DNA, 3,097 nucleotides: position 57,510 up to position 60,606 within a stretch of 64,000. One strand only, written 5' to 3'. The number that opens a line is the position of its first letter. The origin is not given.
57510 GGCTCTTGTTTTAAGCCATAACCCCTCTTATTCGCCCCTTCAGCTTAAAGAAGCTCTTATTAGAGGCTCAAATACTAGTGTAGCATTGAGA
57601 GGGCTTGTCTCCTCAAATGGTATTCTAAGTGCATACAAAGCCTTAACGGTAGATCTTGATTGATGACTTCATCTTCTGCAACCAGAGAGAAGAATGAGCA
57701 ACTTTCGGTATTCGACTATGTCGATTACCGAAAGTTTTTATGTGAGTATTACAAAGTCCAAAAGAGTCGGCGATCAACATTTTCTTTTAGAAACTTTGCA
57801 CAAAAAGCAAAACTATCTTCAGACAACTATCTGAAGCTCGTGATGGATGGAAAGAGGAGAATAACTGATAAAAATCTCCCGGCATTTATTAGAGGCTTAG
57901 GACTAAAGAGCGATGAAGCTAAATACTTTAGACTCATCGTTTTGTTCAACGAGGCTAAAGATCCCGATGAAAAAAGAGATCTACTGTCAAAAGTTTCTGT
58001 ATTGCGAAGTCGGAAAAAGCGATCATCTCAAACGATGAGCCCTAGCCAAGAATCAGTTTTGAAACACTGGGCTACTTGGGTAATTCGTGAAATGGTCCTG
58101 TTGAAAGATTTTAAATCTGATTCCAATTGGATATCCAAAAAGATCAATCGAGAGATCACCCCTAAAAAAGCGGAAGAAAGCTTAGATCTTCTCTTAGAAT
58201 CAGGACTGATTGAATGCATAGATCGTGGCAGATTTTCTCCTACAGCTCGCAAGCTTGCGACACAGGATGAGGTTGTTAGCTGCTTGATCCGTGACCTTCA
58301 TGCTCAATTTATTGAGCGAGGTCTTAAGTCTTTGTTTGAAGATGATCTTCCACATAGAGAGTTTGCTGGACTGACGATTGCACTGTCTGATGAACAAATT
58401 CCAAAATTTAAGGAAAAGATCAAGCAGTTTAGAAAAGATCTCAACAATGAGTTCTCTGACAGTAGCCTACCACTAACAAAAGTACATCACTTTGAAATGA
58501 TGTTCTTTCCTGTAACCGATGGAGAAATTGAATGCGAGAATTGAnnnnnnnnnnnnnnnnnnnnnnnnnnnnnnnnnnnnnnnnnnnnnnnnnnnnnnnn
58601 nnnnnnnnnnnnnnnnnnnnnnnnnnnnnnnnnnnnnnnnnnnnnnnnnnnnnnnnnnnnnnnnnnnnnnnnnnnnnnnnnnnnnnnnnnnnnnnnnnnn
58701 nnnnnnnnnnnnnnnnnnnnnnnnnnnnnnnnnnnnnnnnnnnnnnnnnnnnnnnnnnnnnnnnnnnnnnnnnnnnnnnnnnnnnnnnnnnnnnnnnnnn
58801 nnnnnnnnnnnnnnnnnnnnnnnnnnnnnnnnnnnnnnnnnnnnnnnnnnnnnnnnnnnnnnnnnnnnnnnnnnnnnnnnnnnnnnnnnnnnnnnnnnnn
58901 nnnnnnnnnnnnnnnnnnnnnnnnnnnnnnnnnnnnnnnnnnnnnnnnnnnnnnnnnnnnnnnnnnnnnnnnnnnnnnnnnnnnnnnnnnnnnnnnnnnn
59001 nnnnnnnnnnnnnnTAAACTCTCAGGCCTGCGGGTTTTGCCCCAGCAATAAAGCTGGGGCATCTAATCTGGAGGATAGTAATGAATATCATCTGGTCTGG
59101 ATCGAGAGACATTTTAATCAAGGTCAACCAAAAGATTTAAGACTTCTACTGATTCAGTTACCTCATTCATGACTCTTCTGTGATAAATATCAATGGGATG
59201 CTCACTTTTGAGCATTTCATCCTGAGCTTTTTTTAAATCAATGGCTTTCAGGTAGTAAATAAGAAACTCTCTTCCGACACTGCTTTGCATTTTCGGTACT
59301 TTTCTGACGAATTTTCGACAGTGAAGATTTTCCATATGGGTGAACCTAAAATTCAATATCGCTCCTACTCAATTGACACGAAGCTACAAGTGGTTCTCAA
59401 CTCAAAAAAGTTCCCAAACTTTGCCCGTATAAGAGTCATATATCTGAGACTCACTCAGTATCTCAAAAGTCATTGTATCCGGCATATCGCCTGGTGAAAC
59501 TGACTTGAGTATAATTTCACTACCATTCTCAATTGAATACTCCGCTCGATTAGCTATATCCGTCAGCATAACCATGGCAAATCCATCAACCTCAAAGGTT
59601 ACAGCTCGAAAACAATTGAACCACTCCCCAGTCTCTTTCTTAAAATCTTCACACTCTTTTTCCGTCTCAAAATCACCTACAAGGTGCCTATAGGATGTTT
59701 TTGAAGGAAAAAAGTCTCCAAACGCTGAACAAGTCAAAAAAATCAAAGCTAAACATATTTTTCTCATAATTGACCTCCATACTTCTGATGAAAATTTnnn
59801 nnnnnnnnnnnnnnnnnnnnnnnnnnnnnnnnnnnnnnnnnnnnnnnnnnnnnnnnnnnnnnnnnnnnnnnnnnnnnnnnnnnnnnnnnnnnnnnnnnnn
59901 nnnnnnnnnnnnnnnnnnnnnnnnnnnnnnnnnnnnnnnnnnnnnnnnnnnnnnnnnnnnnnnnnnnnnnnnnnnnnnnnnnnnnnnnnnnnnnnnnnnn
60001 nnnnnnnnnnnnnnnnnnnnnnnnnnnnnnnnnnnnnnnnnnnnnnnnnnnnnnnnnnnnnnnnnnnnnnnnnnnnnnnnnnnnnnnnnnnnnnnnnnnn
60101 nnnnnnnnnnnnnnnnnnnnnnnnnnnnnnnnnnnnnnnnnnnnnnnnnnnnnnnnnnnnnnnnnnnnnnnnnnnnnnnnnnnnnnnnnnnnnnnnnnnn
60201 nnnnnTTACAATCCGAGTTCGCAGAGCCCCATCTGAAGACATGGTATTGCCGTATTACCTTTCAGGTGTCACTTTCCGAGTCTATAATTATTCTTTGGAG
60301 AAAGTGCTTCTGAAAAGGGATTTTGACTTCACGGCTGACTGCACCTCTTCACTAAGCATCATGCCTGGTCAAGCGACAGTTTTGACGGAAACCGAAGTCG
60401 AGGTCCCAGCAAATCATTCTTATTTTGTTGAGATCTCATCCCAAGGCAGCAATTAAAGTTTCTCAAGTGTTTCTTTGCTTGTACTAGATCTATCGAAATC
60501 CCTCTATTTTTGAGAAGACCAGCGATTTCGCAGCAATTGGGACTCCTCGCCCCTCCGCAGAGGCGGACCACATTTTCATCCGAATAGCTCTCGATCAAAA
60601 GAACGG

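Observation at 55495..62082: Two diverged direct copies of an antitoxin-head/transposase-tail unit bracket ~6 kb of accessory cargo, one collapsed by a ~1.1 kb internal deletion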

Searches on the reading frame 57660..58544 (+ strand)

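Call 6: search_protein_families(library=pfam, proteins=[window:57660-58544:+], max_evalue=0.01)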
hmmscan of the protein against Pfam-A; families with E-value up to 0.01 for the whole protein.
window:57660-58544:+ (294 aa): 1 family
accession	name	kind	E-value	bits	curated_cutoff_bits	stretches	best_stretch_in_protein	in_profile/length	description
PF14394.12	DUF4423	-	4.6e-34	118.1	30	1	118-285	2-165/165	Domain of unknown function (DUF4423)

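Call 13: search_protein_families(library=ncbifam, proteins=[window:57660-58544:+], max_evalue=0.01)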
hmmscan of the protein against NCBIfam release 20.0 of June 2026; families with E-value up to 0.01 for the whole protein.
window:57660-58544:+ (294 aa): 1 family
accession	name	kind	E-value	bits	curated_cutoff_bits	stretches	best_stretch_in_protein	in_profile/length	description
TIGR02147.1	Fsuc_second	paralog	2e-59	201.3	50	1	16-287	3-271/272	TIGR02147 family protein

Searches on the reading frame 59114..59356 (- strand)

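Call 6: search_protein_families(library=pfam, proteins=[window:59114-59356:-], max_evalue=0.01)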
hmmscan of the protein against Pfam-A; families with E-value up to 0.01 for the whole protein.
window:59114-59356:- (80 aa): 1 family
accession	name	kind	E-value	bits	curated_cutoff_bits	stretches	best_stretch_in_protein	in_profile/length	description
PF19673.4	DUF6176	-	1.6e-05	25.3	27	1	26-75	51-100/109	Family of unknown function (DUF6176)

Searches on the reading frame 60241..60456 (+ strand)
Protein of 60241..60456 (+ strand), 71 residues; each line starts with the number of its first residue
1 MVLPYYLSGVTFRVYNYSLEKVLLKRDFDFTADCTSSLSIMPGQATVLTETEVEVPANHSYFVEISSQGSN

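Call 69: search_protein_families(library=pfam, proteins=[window:60241-60456:+], max_evalue=0.01)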
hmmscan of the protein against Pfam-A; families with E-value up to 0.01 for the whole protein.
window:60241-60456:+ (71 aa): 0 families
